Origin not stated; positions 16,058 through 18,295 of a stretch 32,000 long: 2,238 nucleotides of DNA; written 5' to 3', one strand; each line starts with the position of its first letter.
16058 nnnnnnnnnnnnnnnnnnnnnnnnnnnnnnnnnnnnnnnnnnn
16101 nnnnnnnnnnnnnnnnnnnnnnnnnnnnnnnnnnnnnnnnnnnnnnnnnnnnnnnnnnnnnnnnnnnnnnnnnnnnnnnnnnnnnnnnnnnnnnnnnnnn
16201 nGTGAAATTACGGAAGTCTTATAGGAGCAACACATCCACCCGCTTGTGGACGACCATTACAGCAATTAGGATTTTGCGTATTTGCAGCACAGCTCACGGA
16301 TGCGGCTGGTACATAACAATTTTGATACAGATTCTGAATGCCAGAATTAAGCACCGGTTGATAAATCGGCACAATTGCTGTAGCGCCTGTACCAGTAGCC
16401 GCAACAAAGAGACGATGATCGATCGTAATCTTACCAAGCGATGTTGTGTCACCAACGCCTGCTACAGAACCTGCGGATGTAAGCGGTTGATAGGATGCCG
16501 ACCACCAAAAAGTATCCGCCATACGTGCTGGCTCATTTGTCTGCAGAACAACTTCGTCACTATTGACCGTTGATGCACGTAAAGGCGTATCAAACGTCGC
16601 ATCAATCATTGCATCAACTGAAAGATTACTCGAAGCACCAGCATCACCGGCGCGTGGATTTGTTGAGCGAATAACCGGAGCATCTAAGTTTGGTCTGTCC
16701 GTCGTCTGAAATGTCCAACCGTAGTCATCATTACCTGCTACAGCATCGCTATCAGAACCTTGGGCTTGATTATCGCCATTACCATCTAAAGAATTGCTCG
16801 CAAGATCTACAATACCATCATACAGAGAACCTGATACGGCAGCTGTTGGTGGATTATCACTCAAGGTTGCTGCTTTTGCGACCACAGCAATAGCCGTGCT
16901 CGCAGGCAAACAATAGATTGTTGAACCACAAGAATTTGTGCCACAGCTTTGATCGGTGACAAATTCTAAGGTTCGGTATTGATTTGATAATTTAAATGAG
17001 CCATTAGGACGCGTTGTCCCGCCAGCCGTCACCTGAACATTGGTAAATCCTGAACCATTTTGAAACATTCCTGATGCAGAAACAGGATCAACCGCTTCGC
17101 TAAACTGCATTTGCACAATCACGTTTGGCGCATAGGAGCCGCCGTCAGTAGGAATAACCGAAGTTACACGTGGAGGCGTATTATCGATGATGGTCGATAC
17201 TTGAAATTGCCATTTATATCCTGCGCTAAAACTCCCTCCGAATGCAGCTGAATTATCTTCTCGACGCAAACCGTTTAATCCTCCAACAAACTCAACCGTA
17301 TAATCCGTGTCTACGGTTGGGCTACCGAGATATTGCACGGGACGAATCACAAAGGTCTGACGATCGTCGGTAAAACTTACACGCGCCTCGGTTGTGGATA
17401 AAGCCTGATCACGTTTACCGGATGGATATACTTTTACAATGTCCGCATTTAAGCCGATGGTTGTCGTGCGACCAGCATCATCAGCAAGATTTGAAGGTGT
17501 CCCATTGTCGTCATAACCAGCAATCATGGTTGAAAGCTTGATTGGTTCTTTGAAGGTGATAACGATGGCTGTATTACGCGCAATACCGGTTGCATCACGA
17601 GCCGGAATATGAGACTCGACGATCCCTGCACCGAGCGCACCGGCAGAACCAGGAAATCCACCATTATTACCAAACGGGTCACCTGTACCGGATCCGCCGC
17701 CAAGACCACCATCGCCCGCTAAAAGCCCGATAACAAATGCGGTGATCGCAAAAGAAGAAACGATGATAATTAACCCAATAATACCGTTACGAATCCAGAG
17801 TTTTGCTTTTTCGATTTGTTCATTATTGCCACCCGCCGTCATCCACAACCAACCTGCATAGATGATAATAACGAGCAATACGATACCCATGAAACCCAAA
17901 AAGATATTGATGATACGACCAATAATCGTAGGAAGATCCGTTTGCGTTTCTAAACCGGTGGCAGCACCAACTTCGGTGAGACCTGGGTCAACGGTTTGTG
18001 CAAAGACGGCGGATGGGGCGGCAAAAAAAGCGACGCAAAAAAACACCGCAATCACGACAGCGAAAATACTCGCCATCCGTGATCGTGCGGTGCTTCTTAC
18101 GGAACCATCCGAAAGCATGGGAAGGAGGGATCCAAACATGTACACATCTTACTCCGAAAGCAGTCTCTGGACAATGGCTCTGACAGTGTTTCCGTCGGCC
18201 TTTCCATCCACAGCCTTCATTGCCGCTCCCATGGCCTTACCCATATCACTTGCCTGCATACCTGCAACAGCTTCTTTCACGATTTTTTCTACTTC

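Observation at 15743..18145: Two adjacent genes share an N-terminal VirB2/TrbC-like pilin hairpin plus Gly linker, fused to huge ectodomains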

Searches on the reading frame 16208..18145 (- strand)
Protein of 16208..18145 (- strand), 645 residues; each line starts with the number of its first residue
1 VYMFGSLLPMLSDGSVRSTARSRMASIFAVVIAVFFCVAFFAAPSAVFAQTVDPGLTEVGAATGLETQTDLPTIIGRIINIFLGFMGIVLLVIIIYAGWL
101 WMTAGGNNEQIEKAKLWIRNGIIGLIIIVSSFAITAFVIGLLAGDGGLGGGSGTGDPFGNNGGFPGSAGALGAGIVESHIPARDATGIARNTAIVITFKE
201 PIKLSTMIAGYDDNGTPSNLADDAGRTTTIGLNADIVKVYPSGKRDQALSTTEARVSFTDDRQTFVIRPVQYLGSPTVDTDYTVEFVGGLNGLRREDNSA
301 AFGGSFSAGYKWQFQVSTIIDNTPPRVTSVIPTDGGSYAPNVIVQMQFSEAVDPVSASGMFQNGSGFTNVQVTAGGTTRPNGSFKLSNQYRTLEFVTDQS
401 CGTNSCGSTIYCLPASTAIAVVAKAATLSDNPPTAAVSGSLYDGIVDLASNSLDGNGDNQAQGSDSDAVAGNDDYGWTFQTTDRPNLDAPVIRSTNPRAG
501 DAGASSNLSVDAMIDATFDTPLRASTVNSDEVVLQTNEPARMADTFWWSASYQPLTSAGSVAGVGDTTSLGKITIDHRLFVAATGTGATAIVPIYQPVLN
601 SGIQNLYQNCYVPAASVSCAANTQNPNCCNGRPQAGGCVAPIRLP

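Call 6: search_protein_families(library=pfam, proteins=[window:16208-18145:-], max_evalue=1)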
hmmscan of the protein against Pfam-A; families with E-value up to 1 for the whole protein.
window:16208-18145:- (645 aa): 5 families
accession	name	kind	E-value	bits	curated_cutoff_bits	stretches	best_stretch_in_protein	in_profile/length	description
PF13205.12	Big_5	-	1e-15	58.7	23.6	3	176-294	7-91/105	Bacterial Ig-like domain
PF18895.5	T4SS_pilin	-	3.5e-07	30.6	26.6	1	68-135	2-68/71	Type IV secretion system pilin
PF04234.18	CopC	-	0.02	16.3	23.3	0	176-227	4-53/92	CopC domain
PF04290.18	DctQ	-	0.08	13.3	28.3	1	71-141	57-125/132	Tripartite ATP-independent periplasmic transporters, DctQ component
PF04956.18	TrbC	-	0.75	10.5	27.9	1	30-135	11-95/98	TrbC/VIRB2 pilin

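Call 7: search_protein_families(library=ncbifam, proteins=[window:16208-18145:-], max_evalue=1)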
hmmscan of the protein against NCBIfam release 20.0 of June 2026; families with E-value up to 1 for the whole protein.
window:16208-18145:- (645 aa): 1 family
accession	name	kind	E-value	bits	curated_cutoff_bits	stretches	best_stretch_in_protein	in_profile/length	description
NF045849.1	ICE_MMCAP2_0565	equivalog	2.2e-09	36.9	40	1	73-141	11-79/80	Mbov_0395 family pilin-like conjugal transfer protein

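Call 27: find_homologous_proteins(query=window:16211-18076:-, max_evalue=0.001)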
Query seq(622 aa) (622 aa): 304 proteins with E <= 0.001 among 8000 candidates; the best 120 are listed.
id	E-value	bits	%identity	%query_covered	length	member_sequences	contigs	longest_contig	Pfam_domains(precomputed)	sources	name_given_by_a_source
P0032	0.0e+0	1382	100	100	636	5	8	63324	PF13205.13,PF18895.6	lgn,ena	-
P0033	0.0e+0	1229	86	100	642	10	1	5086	PF13205.13,PF18895.6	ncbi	-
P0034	0.0e+0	1175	82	100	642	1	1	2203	PF13205.13,PF18895.6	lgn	-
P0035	0.0e+0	1159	83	97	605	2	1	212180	PF13205.13,PF18895.6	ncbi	ncbi:MAG: Ig-like domain-containing protein [Patescibacteria group bacterium]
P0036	2.5e-267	907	66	98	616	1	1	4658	PF13205.13,PF18895.6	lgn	-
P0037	6.7e-241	819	59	96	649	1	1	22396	PF13205.13,PF18895.6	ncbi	-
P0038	8.2e-236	803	60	99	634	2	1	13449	PF13205.13,PF18895.6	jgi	-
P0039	1.6e-231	788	59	99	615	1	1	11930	PF13205.13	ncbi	-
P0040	2.9e-230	784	58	97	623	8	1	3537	PF13205.13,PF18895.6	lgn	-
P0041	5.5e-228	777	59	98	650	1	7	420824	PF13205.13,PF18895.6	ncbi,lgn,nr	ncbi:hypothetical protein EDM68_00710 [Candidatus Uhrbacteria bacterium]|nr:MAG: hypothetical protei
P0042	4.6e-227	774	58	98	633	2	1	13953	PF13205.13,PF18895.6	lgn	-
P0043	6.5e-226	770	58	100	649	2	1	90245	PF13205.13,PF18895.6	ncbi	ncbi:MAG: pilin [Patescibacteria group bacterium]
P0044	7.5e-226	770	58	99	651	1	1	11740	PF13205.13,PF18895.6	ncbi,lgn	-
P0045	2.2e-225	768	56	99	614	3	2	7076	PF13205.13,PF18895.6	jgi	jgi:hypothetical protein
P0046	2.5e-225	768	57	100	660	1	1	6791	PF13205.13,PF18895.6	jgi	jgi:hypothetical protein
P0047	1.7e-224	765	58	99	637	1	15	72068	PF13205.13,PF18895.6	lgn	-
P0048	4.8e-224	764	58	100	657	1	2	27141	PF13205.13,PF18895.6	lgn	-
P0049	1.4e-223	762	56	99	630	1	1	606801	PF13205.13,PF18895.6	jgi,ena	-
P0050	7.5e-221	753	57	100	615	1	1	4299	PF13205.13,PF18895.6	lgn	-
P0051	2.4e-219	748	55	99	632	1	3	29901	PF13205.13,PF18895.6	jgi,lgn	jgi:hypothetical protein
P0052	7.3e-218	743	56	98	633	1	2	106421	PF13205.13,PF18895.6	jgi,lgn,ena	-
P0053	2.6e-217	741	56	97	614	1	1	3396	PF13205.13,PF18895.6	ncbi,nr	ncbi:Ig-like domain-containing protein [Candidatus Uhrbacteria bacterium]|nr:Ig-like domain-containi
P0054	3.2e-217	741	56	95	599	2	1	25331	PF13205.13,PF18895.6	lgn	-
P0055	6.9e-217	740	56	100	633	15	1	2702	PF13205.13,PF18895.6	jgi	-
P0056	1.1e-216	739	57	95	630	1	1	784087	PF13205.13,PF18895.6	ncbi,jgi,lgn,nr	ncbi:Ig-like domain-containing protein [Patescibacteria group bacterium]|jgi:hypothetical protein|nr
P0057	6.1e-216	737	55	99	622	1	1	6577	PF13205.13,PF18895.6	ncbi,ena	-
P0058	8.2e-216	736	56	97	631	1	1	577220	PF13205.13,PF18895.6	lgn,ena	-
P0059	1.1e-215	736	56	99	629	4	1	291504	PF13205.13,PF18895.6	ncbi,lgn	-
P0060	1.2e-214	733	54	98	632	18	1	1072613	PF13205.13,PF18895.6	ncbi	-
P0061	8.7e-214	730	55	99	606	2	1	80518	PF13205.13,PF18895.6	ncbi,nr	ncbi:Ig-like domain-containing protein [Candidatus Uhrbacteria bacterium]|nr:Ig-like domain-containi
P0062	1.4e-213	729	55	96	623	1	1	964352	PF13205.13,PF18895.6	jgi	jgi:hypothetical protein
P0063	6.9e-211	720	55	100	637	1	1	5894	PF13205.13,PF18895.6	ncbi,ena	-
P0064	1.2e-210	719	54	100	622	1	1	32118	PF13205.13,PF18895.6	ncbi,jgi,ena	ncbi:MAG: pilin [Candidatus Uhrbacteria bacterium]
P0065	8.3e-210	717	54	97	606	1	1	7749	PF13205.13,PF18895.6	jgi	jgi:hypothetical protein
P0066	1.4e-209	716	54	99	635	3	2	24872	PF13205.13,PF18895.6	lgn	-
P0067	4.2e-209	714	54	99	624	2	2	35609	PF13205.13,PF18895.6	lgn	-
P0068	1.2e-208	713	56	88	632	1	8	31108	PF13205.13,PF18895.6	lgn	-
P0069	1.7e-207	709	54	97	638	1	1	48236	PF13205.13,PF18895.6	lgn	-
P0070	1.8e-206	706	55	99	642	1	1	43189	PF13205.13,PF18895.6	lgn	-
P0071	4.6e-206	704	54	99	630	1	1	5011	PF13205.13,PF18895.6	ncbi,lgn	-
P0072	5.8e-206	704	53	100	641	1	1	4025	PF13205.13,PF18895.6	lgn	-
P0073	9.8e-206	703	55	100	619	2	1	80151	PF13205.13,PF18895.6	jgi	-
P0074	5.0e-201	688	54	98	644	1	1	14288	PF13205.13,PF18895.6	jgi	jgi:hypothetical protein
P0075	1.9e-200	686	52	100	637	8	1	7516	PF13205.13,PF18895.6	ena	-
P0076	2.1e-199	682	53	99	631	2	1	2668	PF13205.13,PF18895.6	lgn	-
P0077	3.6e-199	682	54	99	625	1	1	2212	PF13205.13,PF18895.6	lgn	-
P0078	6.9e-197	674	51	99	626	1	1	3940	PF13205.13,PF18895.6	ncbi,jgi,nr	ncbi:hypothetical protein FJZ48_03895 [Candidatus Uhrbacteria bacterium]|nr:hypothetical protein [Ca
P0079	1.7e-196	673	53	97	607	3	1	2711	PF13205.13,PF18895.6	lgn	-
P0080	1.2e-195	670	52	99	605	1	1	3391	PF13205.13,PF18895.6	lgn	-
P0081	2.9e-195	669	53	99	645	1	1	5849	PF13205.13,PF18895.6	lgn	-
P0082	1.2e-191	657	50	99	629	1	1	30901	PF13205.13,PF18895.6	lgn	-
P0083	7.4e-189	647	50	99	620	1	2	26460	PF13205.13,PF18895.6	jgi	-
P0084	1.2e-188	647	50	98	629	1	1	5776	PF13205.13,PF18895.6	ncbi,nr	ncbi:MAG TPA: pilin [Patescibacteria group bacterium]|nr:pilin [Patescibacteria group bacterium]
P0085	2.0e-188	646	52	96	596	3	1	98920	PF13205.13,PF18895.6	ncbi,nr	ncbi:MAG: Ig-like domain-containing protein [Candidatus Uhrbacteria bacterium]|nr:Ig-like domain-con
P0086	8.2e-187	641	52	98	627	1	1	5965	PF13205.13,PF18895.6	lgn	-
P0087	1.2e-186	640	50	100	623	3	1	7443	PF13205.13,PF18895.6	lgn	-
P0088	2.3e-184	633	50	99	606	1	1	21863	PF13205.13,PF18895.6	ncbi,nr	ncbi:MAG: pilin [bacterium]|nr:pilin [bacterium]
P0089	5.5e-184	631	50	99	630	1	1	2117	PF13205.13,PF18895.6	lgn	-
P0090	1.8e-177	610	48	99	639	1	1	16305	PF13205.13,PF18895.6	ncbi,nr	ncbi:hypothetical protein EXS71_02095 [Candidatus Uhrbacteria bacterium]|nr:hypothetical protein [Ca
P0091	9.3e-177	607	49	98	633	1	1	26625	PF13205.13,PF18895.6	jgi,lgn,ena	-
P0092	7.5e-176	604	49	99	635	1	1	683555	PF13205.13,PF18895.6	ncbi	-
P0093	1.9e-175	603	48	97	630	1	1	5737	PF13205.13,PF18895.6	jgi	jgi:hypothetical protein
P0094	5.2e-174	598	49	97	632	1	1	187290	PF13205.13,PF18895.6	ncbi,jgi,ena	ncbi:MAG: pilin [Patescibacteria group bacterium]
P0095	2.6e-173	596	49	98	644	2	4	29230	PF13205.13,PF18895.6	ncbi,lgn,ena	-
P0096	5.6e-173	595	51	92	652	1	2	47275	PF13205.13,PF18895.6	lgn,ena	-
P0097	5.2e-172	592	49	98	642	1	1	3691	PF13205.13,PF18895.6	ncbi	-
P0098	1.6e-171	590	50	92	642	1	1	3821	PF13205.13,PF18895.6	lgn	-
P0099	3.2e-170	586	49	92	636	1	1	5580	PF13205.13,PF18895.6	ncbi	-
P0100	2.1e-168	580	48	98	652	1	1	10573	PF13205.13,PF18895.6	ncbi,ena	-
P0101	1.3e-165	571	47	99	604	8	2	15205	PF13205.13,PF18895.6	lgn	-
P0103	1.5e-163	564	47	99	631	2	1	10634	PF13205.13,PF18895.6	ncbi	-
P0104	3.8e-163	563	48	99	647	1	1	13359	PF13205.13,PF18895.6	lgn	-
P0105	1.6e-162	560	44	98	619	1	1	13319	PF13205.13,PF18895.6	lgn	-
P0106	2.0e-162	560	49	95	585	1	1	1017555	PF13205.13,PF18895.6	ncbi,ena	-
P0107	6.2e-162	559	47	98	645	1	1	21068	PF13205.13,PF18895.6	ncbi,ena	-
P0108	7.0e-162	558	45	97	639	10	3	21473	PF13205.13,PF18895.6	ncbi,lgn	-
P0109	3.9e-161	556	47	99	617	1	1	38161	PF13205.13,PF18895.6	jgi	jgi:hypothetical protein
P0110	2.4e-159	550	48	92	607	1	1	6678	PF13205.13,PF18895.6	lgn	-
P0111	2.6e-159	550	46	98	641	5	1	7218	PF13205.13,PF18895.6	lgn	-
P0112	2.9e-159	550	47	99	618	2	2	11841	PF13205.13,PF18895.6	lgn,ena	-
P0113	1.0e-158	548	46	99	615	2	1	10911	PF13205.13,PF18895.6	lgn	-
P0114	1.2e-158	548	47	95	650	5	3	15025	PF13205.13,PF18895.6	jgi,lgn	jgi:hypothetical protein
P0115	1.6e-158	547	58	71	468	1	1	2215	PF13205.13,PF18895.6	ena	-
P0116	1.2e-156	541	46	99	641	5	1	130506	PF13205.13,PF18895.6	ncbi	-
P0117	1.3e-156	541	47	99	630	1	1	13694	PF13205.13,PF18895.6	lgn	-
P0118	1.3e-156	541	45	98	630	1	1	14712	PF13205.13,PF18895.6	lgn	-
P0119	2.8e-156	540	49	98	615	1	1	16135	PF13205.13,PF18895.6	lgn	-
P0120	2.9e-156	540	43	87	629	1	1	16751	PF13205.13,PF18895.6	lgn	-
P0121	5.7e-156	539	43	98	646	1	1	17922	PF13205.13,PF18895.6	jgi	jgi:hypothetical protein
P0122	6.9e-156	539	47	96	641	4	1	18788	PF13205.13,PF18895.6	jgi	jgi:hypothetical protein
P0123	8.6e-156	538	49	96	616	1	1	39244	PF13205.13,PF18895.6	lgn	-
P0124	1.1e-155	538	47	92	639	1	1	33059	PF13205.13,PF18895.6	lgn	-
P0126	9.3e-155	535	45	98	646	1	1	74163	PF13205.13,PF18895.6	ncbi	-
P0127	1.4e-154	534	46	99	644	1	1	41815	PF13205.13,PF18895.6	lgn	-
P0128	6.1e-154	532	44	100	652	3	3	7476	PF13205.13,PF18895.6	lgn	-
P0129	1.4e-153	531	46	96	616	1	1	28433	PF13205.13,PF18895.6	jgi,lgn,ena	-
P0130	1.7e-153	531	46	99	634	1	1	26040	PF13205.13,PF18895.6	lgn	-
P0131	1.2e-152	528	43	100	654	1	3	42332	PF13205.13,PF18895.6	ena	-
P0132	1.4e-152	528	46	93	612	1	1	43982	PF13205.13,PF18895.6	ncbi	ncbi:MAG: Ig-like domain-containing protein [Patescibacteria group bacterium]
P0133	2.8e-152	527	46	97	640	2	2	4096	PF13205.13,PF18895.6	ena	-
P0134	7.7e-152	525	44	99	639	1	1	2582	PF13205.13,PF18895.6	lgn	-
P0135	1.8e-151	524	45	93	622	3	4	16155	PF13205.13,PF18895.6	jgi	jgi:hypothetical protein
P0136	2.3e-151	524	47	93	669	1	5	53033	PF13205.13,PF18895.6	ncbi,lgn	-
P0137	3.1e-151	523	46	93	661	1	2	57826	PF13205.13,PF18895.6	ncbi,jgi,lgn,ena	-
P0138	4.0e-151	523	45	97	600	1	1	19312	PF13205.13,PF18895.6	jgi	jgi:hypothetical protein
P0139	6.1e-151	522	43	99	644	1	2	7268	PF13205.13,PF18895.6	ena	-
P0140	9.2e-151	522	43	99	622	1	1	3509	PF13205.13,PF18895.6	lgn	-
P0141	1.3e-150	521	46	99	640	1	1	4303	PF13205.13,PF18895.6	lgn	-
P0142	1.6e-150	521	48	94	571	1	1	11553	PF13205.13,PF18895.6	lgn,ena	-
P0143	2.3e-150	520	44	94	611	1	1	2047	PF13205.13,PF18895.6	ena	-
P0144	7.8e-150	519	45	98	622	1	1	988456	PF13205.13,PF18895.6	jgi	jgi:hypothetical protein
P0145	1.6e-149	518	48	94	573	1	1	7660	PF13205.13,PF18895.6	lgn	-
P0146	1.7e-149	517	44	99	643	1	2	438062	PF13205.13,PF18895.6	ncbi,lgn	-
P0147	4.7e-149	516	45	98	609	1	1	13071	PF13205.13,PF18895.6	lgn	-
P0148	5.0e-149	516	43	99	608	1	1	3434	PF13205.13,PF18895.6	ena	-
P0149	2.1e-147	511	43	96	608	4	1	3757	PF13205.13,PF18895.6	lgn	-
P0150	6.2e-147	509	45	94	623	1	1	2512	PF13205.13,PF18895.6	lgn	-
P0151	1.4e-146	508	44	96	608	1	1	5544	PF13205.13,PF18895.6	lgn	-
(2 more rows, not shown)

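Call 33: find_encoding_contigs(protein=P0060, flank=10000, max_places=1)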
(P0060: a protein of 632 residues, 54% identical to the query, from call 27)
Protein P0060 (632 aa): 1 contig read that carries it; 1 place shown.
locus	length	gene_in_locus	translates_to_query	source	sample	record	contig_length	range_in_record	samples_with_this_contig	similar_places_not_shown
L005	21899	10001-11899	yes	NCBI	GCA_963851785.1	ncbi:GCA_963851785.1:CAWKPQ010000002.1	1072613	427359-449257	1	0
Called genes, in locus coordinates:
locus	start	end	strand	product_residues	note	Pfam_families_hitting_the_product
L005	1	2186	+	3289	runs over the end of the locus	-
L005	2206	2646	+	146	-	-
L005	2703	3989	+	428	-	PF00919:UPF0004, PF04055:Radical_SAM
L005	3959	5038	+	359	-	PF01745:IPT (weak), PF01715:IPPT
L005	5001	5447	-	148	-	-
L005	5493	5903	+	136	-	PF01878:EVE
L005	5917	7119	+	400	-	-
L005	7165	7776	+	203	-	PF10502:Peptidase_S26, PF00717:Peptidase_S24 (weak)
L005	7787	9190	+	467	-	PF13393:tRNA-synt_His, PF00587:tRNA-synt_2b, PF03129:HGTP_anticodon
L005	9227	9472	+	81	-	-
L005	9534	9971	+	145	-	PF09424:YqeY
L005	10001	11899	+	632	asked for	PF18895:T4SS_pilin, PF13205:Big_5 (faint)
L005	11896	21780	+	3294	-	PF18895:T4SS_pilin (weak), PF13205:Big_5 (faint), PF17957:Big_7 (weak), PF01833:TIG (weak), PF13948:DUF4215 (faint)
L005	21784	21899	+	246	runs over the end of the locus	PF18884:TSP3_bac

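Call 34: find_encoding_contigs(protein=P0144, flank=10000, max_places=1)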
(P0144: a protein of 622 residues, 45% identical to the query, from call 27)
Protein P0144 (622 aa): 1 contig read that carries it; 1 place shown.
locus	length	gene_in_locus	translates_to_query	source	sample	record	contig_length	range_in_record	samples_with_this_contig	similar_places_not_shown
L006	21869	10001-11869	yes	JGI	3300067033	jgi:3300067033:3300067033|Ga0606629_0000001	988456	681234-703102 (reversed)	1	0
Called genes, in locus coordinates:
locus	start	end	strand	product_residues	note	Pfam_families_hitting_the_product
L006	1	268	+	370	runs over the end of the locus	PF01098:FTSW_RODA_SPOVE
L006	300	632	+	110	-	-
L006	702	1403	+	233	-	PF01386:Ribosomal_L25p, PF14693:Ribosomal_TL5_C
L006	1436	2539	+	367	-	PF11258:DUF3048, PF17479:DUF3048_C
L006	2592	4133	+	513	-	PF13560:HTH_31, PF13744:HTH_37 (faint), PF01381:HTH_3, PF00275:EPSP_synthase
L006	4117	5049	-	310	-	PF17827:PrmC_N, PF00398:RrnaAD (faint), PF05175:MTS (weak), PF06325:PrmA (weak), PF02390:Methyltransf_4 (weak), PF13847:Methyltransf_31, PF08242:Methyltransf_12 (weak), PF13649:Methyltransf_25, +1 more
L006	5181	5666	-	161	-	PF01467:CTP_transf_like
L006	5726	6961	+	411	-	-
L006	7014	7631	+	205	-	PF10502:Peptidase_S26, PF00717:Peptidase_S24 (weak)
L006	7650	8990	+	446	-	PF13393:tRNA-synt_His, PF00587:tRNA-synt_2b, PF03129:HGTP_anticodon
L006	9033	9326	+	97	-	-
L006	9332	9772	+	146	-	PF09424:YqeY, PF02637:GatB_Yqey (weak)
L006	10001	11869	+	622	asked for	PF18895:T4SS_pilin, PF13205:Big_5 (faint)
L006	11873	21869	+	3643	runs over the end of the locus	PF18895:T4SS_pilin, PF17957:Big_7, PF13205:Big_5 (weak)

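Call 54: find_related_loci(query=A2, collection=genome_contigs, flank=10000)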
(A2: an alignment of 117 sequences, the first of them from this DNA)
Query A2 (622 aa) in genome_contigs; peptide patterns used: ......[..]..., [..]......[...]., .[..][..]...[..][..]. (x = any residue, [..] = any of these).
600 stretches matched a pattern (row limit reached: there are more); 577 encode a relative of the query (tblastn E <= 1e-3); the best 80 are kept; 80 distinct loci.
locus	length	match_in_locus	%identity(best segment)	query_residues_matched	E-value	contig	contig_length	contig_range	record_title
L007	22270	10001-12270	59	11-621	0e+0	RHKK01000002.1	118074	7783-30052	MAG: Candidatus Uhrbacteria bacterium isolate UHB N2_1.scaffold_84, whole genome shotgun sequence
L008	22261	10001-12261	58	2-621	0e+0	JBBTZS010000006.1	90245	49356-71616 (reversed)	MAG: Patescibacteria group bacterium isolate H41-bin078_1 H41_bin078_1_000000000006, whole genome shotgun sequence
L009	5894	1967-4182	55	4-622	0e+0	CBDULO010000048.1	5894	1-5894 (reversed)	MAG TPA_asm: uncultured bacterium isolate SRR18550247_binner12_Refined_17 genome assembly, contig: ERZ25074849.1146, who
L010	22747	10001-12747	55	4-617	0e+0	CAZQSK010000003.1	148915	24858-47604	MAG TPA_asm: uncultured Gammaproteobacteria bacterium isolate binchicken_co105_443 genome assembly, contig: NODE_110_len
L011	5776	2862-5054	50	1-618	0e+0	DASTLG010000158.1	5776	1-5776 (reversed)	MAG TPA_asm: Patescibacteria group bacterium isolate SMAG_U2644 k141_839616, whole genome shotgun sequence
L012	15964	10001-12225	48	7-619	0e+0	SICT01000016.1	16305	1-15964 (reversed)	MAG: Candidatus Uhrbacteria bacterium isolate Baikal-deep-G212 BACOMB-C17125, whole genome shotgun sequence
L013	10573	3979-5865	48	7-618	1e-175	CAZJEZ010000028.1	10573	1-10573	MAG TPA_asm: uncultured Gammaproteobacteria bacterium isolate binchicken_co326_60 genome assembly, contig: NODE_3243_len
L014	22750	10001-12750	49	3-622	8e-175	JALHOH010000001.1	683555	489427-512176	MAG: Patescibacteria group bacterium isolate bin.120 c_000000000028, whole genome shotgun sequence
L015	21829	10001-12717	49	1-615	2e-171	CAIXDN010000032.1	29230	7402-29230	Candidatus Uhrbacteria bacterium isolate Kiruna3_bin-2585 genome assembly, contig: bin-2585:32/81, whole genome shotgun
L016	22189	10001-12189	49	21-621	1e-164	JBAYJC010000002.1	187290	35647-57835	MAG: Patescibacteria group bacterium isolate SO_2016_GW1_46 scaffold00151_OW334_2016, whole genome shotgun sequence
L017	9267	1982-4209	46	9-618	9e-165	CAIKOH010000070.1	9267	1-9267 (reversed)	Candidatus Uhrbacteria bacterium isolate T7_bin-302 genome assembly, contig: bin-302:70/79, whole genome shotgun sequenc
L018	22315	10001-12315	46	7-618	7e-163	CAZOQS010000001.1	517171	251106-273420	MAG TPA_asm: uncultured Gammaproteobacteria bacterium isolate SRP296810_co1_165 genome assembly, contig: NODE_3_length_5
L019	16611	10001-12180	46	6-615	4e-162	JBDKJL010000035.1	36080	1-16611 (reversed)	MAG: Candidatus Parcubacteria bacterium isolate guil_2019_sw_WHONDRS-S19S_0049_B_bin.21 scaffold_598129, whole genome sh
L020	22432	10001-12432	45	7-618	6e-160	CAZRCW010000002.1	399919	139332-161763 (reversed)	MAG TPA_asm: uncultured Gammaproteobacteria bacterium isolate SRP170004_co1_450 genome assembly, contig: NODE_17_length_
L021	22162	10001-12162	47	17-622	1e-158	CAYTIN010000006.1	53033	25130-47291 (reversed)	MAG TPA_asm: uncultured Gammaproteobacteria bacterium isolate SRP278252_co2_11 genome assembly, contig: NODE_1032_length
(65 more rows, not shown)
